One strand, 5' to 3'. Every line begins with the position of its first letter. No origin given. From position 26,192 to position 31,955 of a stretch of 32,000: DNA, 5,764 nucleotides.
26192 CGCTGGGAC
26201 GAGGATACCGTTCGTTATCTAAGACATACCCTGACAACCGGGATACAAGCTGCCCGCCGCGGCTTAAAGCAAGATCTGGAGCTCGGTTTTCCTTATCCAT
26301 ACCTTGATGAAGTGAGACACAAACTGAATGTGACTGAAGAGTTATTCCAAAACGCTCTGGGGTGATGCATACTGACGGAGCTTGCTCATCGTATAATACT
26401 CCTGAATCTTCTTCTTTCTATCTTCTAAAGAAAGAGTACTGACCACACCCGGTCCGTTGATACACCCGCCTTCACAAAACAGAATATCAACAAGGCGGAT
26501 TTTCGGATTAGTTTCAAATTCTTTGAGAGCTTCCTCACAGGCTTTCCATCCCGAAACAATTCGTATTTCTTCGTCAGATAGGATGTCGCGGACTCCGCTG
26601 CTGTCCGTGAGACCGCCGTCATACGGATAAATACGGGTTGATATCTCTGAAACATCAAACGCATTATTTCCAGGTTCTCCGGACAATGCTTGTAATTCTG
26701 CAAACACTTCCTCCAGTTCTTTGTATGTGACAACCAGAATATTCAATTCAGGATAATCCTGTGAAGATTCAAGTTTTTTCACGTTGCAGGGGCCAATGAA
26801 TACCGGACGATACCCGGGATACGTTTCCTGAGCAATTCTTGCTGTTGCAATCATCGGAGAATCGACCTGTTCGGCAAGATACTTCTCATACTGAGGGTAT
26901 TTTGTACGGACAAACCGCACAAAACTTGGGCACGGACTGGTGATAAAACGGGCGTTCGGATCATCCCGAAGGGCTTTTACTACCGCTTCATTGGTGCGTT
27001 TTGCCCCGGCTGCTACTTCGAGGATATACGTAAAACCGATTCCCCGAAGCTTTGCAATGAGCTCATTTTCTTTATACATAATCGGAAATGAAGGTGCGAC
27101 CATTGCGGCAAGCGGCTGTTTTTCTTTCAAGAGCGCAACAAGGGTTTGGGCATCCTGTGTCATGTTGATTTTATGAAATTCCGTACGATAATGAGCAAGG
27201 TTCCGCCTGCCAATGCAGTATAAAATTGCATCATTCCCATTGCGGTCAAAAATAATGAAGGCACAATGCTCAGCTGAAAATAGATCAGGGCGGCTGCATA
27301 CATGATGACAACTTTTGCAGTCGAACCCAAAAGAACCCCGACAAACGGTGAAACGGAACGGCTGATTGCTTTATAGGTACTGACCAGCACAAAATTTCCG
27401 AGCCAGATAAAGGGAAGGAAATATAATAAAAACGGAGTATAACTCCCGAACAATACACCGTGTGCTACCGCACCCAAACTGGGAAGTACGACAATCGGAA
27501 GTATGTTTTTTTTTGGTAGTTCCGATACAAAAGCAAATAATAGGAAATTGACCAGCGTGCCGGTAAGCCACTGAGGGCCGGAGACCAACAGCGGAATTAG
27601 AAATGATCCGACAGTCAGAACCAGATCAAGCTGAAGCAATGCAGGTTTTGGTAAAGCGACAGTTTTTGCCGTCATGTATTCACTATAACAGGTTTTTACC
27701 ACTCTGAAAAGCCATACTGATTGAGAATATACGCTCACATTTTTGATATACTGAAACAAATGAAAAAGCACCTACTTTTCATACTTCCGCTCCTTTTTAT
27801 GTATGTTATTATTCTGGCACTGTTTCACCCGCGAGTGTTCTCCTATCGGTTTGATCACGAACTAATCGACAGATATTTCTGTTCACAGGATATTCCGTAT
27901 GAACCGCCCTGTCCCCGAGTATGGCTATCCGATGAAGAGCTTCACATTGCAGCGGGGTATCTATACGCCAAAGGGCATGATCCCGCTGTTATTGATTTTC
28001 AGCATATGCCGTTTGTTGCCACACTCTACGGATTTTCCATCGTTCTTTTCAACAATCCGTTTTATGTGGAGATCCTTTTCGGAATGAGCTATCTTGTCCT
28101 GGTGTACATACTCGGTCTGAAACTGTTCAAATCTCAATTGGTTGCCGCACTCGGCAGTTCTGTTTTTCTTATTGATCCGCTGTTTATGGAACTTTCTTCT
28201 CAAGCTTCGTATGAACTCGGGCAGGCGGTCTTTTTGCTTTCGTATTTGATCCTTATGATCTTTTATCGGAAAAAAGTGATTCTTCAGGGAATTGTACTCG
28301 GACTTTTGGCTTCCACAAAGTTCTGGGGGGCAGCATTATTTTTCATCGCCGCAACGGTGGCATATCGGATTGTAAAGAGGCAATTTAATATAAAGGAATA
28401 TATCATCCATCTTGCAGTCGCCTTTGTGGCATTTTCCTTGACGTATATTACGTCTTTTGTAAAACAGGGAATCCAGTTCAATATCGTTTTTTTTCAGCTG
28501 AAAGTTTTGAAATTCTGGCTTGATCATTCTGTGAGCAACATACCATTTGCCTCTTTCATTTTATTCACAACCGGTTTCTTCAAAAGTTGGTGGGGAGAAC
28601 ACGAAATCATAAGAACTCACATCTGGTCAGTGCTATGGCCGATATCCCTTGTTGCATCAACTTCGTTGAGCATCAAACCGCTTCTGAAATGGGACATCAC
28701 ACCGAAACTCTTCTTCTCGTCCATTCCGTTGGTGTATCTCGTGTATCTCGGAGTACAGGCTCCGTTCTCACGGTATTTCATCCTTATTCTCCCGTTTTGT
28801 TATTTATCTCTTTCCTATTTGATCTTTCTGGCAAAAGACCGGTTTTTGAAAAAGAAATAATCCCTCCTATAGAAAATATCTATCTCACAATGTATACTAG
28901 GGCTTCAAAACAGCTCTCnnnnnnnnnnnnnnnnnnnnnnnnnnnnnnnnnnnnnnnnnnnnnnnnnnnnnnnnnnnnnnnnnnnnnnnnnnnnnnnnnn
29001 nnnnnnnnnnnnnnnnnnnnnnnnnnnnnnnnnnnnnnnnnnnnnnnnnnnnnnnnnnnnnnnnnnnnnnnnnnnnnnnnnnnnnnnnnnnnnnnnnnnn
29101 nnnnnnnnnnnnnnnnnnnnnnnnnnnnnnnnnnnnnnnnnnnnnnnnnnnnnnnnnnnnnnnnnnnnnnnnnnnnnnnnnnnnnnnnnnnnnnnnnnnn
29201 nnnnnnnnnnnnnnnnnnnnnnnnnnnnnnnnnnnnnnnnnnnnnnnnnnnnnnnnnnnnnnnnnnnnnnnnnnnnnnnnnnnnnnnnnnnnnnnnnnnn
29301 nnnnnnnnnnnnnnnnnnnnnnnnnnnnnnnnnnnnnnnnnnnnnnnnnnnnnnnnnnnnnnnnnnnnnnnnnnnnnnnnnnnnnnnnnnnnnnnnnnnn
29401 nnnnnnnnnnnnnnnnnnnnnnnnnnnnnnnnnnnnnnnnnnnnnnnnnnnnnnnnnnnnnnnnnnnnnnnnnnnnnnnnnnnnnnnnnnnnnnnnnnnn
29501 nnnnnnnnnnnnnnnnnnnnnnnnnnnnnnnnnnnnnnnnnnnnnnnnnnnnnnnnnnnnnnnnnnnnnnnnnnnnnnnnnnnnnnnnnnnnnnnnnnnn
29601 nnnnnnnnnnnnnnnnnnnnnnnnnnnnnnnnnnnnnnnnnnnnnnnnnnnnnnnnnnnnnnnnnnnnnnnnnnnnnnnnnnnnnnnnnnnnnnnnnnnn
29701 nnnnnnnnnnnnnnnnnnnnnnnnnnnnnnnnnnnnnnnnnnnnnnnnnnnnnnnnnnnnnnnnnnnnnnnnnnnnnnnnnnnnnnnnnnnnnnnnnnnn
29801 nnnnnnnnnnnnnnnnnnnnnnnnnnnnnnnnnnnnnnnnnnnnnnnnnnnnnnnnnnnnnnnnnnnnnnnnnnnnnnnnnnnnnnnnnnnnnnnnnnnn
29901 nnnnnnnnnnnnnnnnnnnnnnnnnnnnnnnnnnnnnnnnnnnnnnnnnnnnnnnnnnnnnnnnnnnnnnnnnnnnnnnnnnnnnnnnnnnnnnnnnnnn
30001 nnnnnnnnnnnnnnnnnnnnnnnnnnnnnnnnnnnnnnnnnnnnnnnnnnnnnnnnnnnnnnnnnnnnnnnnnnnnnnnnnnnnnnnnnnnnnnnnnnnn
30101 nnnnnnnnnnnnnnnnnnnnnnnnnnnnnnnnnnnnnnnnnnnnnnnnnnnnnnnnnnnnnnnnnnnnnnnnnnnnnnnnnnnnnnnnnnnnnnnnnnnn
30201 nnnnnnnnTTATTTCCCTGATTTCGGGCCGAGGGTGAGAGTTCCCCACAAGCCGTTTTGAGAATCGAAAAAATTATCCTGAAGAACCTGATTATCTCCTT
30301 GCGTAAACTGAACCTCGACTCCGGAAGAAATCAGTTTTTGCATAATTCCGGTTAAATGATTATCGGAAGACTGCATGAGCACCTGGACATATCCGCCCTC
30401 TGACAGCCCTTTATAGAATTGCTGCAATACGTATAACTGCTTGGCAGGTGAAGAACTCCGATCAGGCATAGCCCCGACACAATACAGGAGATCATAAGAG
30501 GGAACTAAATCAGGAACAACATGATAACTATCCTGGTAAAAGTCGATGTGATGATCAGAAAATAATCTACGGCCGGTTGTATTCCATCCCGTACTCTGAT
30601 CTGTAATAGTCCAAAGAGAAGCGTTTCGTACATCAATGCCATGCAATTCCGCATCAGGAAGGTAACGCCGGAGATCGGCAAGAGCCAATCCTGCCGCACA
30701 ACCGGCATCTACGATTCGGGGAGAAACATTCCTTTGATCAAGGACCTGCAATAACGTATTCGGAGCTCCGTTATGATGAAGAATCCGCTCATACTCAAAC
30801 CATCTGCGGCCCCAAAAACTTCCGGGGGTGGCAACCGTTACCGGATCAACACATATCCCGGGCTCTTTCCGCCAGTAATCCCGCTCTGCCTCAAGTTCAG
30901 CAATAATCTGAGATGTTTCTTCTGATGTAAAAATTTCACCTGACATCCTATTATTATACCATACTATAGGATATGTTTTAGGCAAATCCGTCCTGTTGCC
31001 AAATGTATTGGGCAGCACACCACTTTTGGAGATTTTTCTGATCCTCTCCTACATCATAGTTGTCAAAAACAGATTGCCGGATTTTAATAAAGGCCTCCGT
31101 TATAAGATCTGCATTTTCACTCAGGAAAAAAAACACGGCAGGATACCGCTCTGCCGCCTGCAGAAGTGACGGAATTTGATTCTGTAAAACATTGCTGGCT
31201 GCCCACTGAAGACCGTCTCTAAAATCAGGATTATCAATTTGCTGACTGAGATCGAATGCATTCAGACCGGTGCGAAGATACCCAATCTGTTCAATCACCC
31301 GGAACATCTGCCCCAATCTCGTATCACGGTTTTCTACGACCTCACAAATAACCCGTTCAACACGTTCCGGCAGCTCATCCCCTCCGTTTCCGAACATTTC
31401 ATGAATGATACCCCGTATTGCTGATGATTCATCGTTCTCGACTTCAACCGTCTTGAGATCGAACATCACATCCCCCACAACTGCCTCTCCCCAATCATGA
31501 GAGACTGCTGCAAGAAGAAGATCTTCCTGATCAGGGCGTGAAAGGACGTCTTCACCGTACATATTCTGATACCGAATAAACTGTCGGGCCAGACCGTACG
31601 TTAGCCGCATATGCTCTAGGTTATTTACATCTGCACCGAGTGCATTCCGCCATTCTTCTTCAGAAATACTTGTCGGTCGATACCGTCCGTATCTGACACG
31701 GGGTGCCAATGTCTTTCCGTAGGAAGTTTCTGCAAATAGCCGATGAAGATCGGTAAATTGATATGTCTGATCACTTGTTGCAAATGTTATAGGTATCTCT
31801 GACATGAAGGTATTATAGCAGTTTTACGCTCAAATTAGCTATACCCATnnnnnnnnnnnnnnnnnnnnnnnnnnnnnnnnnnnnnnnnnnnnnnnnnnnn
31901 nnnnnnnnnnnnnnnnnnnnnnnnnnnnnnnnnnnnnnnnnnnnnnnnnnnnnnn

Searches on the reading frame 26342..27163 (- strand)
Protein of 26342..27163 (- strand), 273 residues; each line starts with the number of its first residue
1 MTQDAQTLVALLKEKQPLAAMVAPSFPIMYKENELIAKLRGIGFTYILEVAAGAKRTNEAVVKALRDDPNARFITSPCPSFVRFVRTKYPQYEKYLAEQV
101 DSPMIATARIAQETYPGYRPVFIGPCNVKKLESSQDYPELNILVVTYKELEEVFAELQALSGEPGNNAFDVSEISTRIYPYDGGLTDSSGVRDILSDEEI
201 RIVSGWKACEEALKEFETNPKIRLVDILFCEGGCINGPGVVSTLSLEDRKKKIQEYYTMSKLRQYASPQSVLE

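Call 29: search_protein_families(library=pfam, proteins=[window:26342-27163:-], max_evalue=0.001)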
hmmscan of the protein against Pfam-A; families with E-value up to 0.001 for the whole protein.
window:26342-27163:- (273 aa): 1 family
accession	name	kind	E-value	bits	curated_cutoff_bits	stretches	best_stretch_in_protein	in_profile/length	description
PF02906.19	Fe_hyd_lg_C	-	4.1e-30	105.6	22.1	1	19-238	4-245/245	Iron only hydrogenase large subunit, C-terminal domain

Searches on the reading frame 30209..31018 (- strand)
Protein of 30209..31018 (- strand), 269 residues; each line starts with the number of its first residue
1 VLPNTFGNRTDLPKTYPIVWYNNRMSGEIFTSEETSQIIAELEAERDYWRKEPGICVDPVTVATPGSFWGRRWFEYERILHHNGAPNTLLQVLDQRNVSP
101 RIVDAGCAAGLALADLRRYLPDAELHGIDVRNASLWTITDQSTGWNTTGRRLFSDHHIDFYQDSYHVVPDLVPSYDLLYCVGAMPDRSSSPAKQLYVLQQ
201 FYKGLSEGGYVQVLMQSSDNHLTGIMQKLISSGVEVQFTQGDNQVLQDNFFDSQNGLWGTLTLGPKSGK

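Call 29: search_protein_families(library=pfam, proteins=[window:30209-31018:-], max_evalue=0.001)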
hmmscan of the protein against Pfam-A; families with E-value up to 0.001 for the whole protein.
window:30209-31018:- (269 aa): 2 families
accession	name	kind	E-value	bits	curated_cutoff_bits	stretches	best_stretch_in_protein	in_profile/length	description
PF13649.12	Methyltransf_25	-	3.6e-05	24.8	27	1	102-209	1-97/97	Methyltransferase domain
PF08242.18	Methyltransf_12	-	9.9e-05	23.4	30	1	103-210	1-97/98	Methyltransferase domain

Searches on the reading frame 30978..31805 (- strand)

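Call 29: search_protein_families(library=pfam, proteins=[window:30978-31805:-], max_evalue=0.001)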
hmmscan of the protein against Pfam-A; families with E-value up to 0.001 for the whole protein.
window:30978-31805:- (275 aa): 1 family
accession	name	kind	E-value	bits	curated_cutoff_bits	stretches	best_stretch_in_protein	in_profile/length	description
PF01966.28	HD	-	0.00045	20.9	22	1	63-161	2-90/116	HD domain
